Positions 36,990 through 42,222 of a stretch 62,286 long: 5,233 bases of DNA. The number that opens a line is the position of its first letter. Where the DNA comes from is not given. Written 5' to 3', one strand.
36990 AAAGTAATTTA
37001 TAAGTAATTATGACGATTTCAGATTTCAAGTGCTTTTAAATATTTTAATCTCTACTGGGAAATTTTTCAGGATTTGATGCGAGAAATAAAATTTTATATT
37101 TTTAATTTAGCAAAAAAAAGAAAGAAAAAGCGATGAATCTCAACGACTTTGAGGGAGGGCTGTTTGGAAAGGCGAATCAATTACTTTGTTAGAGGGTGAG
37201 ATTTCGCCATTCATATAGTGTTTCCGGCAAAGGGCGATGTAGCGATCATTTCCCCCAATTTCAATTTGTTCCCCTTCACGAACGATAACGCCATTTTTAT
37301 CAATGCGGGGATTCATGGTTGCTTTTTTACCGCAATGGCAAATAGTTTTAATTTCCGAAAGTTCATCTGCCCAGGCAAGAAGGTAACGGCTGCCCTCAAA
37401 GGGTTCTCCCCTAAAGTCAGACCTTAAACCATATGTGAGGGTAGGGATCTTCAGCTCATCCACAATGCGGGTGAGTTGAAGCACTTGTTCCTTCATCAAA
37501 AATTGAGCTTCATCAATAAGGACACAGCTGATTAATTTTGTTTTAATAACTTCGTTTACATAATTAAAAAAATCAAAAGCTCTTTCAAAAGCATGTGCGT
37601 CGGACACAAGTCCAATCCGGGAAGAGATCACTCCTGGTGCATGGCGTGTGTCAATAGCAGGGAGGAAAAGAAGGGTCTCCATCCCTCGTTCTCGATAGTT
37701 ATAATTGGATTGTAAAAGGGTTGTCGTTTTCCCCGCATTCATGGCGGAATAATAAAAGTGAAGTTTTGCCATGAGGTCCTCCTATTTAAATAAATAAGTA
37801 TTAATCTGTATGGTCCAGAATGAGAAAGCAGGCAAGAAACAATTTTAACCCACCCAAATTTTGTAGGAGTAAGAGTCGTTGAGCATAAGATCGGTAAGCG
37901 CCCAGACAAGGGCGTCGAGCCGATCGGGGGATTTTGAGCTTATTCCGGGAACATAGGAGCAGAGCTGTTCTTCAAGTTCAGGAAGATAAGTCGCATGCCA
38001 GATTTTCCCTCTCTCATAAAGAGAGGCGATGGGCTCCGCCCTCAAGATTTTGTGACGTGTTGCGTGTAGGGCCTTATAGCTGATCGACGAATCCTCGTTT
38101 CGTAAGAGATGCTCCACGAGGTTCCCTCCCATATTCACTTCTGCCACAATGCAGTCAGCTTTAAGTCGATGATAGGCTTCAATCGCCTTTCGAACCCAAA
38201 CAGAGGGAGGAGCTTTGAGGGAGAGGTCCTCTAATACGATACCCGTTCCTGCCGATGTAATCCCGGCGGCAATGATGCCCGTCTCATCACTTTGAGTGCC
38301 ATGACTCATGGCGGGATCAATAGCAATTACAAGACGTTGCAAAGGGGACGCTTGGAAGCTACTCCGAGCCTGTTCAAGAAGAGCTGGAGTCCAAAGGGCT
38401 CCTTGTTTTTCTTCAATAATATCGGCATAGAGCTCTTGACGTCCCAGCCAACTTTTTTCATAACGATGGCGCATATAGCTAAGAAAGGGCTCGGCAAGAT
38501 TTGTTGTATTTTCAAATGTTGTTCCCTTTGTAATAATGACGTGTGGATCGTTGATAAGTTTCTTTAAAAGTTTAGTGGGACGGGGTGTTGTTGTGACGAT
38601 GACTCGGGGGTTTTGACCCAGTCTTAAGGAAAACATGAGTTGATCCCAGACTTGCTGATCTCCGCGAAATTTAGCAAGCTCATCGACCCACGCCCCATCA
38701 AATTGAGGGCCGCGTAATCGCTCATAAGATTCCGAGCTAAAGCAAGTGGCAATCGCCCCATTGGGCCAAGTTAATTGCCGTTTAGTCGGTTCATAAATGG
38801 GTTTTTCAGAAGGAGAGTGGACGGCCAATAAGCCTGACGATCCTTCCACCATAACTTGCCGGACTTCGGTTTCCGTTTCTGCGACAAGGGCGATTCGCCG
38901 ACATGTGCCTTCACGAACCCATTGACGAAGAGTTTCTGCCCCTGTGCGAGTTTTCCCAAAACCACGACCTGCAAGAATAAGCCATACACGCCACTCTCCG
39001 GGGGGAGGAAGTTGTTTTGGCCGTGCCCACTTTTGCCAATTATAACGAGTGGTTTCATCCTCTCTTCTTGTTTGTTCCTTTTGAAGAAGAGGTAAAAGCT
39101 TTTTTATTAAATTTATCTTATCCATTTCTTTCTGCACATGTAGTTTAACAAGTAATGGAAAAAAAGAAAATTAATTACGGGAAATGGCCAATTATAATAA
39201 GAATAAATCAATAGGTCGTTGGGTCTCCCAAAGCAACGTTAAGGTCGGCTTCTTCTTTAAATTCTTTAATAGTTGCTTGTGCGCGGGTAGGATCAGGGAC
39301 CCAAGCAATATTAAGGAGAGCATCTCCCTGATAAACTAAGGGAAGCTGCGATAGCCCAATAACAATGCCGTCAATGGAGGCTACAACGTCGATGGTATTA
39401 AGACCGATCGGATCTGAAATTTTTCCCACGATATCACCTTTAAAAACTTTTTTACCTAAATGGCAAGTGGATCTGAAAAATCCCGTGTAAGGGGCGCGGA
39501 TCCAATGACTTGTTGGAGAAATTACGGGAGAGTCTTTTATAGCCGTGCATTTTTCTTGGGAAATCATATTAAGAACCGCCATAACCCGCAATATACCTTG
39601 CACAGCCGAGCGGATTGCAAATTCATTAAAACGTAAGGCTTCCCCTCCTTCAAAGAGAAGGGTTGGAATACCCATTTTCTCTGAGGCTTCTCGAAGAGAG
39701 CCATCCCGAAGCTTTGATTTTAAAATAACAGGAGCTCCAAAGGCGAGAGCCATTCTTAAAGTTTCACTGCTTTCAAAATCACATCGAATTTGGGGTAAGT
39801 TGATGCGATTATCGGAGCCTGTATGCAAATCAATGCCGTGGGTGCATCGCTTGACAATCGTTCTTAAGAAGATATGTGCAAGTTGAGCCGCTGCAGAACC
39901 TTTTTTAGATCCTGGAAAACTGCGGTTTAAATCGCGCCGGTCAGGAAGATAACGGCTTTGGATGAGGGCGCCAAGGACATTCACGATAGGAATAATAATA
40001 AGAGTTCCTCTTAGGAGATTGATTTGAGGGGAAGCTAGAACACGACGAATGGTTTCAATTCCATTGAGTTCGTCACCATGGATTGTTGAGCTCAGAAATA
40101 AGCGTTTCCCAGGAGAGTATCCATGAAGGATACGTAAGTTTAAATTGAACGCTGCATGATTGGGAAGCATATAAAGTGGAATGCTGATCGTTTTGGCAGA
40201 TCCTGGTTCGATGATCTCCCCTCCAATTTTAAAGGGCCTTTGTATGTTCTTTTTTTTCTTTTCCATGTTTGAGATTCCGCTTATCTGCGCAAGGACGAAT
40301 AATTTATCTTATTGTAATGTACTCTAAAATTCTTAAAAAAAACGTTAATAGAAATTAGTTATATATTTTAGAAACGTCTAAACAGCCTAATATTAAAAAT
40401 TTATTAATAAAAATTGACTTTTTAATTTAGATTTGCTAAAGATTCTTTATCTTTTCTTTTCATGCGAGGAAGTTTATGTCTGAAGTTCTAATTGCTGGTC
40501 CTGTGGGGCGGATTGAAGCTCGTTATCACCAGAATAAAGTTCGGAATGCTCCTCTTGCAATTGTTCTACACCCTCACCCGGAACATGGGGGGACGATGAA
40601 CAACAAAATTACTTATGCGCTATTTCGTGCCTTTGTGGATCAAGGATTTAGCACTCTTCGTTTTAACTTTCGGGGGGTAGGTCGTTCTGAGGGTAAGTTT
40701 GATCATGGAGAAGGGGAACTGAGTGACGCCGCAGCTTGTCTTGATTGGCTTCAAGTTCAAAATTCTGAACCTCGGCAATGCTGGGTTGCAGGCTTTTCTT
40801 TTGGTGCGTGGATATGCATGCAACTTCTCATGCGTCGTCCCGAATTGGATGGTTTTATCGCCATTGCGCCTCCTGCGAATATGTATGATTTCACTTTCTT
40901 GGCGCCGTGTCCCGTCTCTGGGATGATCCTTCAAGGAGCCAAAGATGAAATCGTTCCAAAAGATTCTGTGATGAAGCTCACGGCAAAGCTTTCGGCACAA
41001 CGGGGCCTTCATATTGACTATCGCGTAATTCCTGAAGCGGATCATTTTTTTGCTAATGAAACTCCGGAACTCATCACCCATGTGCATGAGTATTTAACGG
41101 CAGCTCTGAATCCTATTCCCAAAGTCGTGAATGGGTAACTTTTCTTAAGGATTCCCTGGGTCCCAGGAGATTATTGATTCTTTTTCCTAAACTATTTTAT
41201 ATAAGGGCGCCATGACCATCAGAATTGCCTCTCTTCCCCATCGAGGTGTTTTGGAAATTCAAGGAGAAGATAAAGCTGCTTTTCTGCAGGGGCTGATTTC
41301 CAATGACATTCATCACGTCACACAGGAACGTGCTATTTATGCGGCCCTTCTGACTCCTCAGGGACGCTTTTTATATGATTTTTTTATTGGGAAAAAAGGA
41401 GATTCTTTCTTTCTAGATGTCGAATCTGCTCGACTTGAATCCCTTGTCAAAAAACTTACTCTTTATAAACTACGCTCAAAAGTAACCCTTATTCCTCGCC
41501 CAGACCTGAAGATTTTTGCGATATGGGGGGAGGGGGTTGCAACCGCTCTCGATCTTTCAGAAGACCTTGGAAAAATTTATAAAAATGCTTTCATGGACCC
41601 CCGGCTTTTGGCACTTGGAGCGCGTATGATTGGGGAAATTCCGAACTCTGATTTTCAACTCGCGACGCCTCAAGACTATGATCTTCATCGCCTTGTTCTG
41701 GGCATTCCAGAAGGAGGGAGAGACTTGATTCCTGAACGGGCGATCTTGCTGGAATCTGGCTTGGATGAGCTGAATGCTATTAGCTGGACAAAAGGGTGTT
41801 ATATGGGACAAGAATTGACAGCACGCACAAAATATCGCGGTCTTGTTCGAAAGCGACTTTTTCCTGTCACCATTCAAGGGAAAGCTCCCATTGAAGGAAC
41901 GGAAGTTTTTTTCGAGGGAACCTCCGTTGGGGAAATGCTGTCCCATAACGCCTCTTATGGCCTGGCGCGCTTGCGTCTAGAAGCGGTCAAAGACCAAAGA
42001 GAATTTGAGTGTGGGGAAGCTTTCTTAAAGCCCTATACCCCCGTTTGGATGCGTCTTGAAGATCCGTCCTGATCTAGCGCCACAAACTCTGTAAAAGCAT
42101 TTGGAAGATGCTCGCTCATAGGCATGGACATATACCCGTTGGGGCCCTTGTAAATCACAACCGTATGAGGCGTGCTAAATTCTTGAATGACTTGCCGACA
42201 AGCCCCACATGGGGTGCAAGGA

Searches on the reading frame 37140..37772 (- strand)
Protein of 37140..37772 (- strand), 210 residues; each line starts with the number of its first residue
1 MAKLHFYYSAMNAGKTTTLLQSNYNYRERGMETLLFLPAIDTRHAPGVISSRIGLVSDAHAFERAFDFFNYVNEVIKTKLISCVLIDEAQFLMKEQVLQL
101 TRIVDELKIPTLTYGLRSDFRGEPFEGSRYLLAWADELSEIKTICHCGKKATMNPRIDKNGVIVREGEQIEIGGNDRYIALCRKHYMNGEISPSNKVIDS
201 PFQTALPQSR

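Call 49: search_protein_families(library=pfam, proteins=[window:37140-37772:-], max_evalue=0.00001)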
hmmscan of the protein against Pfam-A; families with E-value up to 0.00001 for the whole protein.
window:37140-37772:- (210 aa): 1 family
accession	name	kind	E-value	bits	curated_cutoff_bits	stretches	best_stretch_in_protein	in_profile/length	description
PF00265.24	TK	-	1.9e-51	174.8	20.6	1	2-186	1-176/176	Thymidine kinase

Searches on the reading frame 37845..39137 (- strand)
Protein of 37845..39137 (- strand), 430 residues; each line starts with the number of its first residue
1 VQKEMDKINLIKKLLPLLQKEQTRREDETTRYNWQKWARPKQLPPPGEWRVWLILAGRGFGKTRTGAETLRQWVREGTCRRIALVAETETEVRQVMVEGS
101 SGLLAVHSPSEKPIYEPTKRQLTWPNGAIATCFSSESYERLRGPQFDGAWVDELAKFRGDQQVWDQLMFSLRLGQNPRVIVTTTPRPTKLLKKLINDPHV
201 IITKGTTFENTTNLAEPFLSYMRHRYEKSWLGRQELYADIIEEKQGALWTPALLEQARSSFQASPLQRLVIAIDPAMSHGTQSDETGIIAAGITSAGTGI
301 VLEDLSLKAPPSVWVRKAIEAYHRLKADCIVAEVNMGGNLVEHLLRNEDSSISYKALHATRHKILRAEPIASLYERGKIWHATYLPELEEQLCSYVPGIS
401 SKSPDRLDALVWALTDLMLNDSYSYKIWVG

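Call 49: search_protein_families(library=pfam, proteins=[window:37845-39137:-], max_evalue=0.00001)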
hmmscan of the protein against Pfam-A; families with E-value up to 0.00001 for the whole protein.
window:37845-39137:- (430 aa): 2 families
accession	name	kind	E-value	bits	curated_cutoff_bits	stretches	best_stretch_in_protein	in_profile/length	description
PF03237.21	Terminase_6N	-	2.5e-26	93.1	22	1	53-250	1-209/215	Terminase large subunit, T4likevirus-type, N-terminal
PF17289.8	Terminase_6C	-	1.5e-11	45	22.6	1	271-415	1-153/155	Terminase RNaseH-like domain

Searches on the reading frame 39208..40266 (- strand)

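Call 49: search_protein_families(library=pfam, proteins=[window:39208-40266:-], max_evalue=0.00001)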
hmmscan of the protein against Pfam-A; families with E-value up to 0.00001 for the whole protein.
window:39208-40266:- (352 aa): 1 family
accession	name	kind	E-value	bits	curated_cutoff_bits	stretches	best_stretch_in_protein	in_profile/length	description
PF24827.1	AstE_AspA_cat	-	1.2e-37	129.8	25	1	52-231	1-191/192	Succinylglutamate desuccinylase/Aspartoacylase catalytic domain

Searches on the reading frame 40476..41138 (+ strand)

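Call 49: search_protein_families(library=pfam, proteins=[window:40476-41138:+], max_evalue=0.00001)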
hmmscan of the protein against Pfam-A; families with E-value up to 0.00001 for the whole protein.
window:40476-41138:+ (220 aa): 7 families
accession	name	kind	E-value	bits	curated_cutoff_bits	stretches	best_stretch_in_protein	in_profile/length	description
PF02129.25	Peptidase_S15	-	7.4e-14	52.5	23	1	26-139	18-136/262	X-Pro dipeptidyl-peptidase (S15 family)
PF12146.15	Hydrolase_4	-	1e-12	48.3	27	1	37-133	11-110/239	Serine aminopeptidase, S33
PF00561.26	Abhydrolase_1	-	2e-12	47.8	25.8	1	37-138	7-110/245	alpha/beta hydrolase fold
PF00326.27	Peptidase_S9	-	5.5e-11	42.8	22.6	0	150-211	148-210/213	Prolyl oligopeptidase family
PF01738.24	DLH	-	1.4e-08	35.1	21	1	83-200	79-195/217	Dienelactone hydrolase family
PF12697.13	Abhydrolase_6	-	1.6e-08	35.9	26.3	1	37-133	5-95/217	Alpha/beta hydrolase family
PF20408.4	Abhydrolase_11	-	4.4e-06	27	27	1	38-202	12-177/193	Alpha/beta hydrolase domain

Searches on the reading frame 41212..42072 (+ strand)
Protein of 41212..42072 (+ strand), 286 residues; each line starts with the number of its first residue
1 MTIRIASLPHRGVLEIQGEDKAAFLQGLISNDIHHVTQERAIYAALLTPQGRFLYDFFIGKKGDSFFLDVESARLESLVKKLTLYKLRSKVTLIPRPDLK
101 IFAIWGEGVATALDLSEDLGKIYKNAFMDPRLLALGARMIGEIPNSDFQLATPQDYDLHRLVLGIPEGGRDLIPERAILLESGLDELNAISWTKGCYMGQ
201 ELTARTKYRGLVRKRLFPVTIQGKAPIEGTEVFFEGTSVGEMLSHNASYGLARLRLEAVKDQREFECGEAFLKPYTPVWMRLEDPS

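Call 49: search_protein_families(library=pfam, proteins=[window:41212-42072:+], max_evalue=0.00001)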
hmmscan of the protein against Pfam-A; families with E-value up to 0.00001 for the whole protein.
window:41212-42072:+ (286 aa): 2 families
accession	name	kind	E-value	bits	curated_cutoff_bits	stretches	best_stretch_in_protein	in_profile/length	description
PF25455.1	Beta-barrel_CAF17_C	-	3.1e-16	59.3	25.7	1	212-281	1-69/70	CAF17, C-terminal beta-barrel domain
PF01571.26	GCV_T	-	5.9e-09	36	25.6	1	10-86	47-123/255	Aminomethyltransferase folate-binding domain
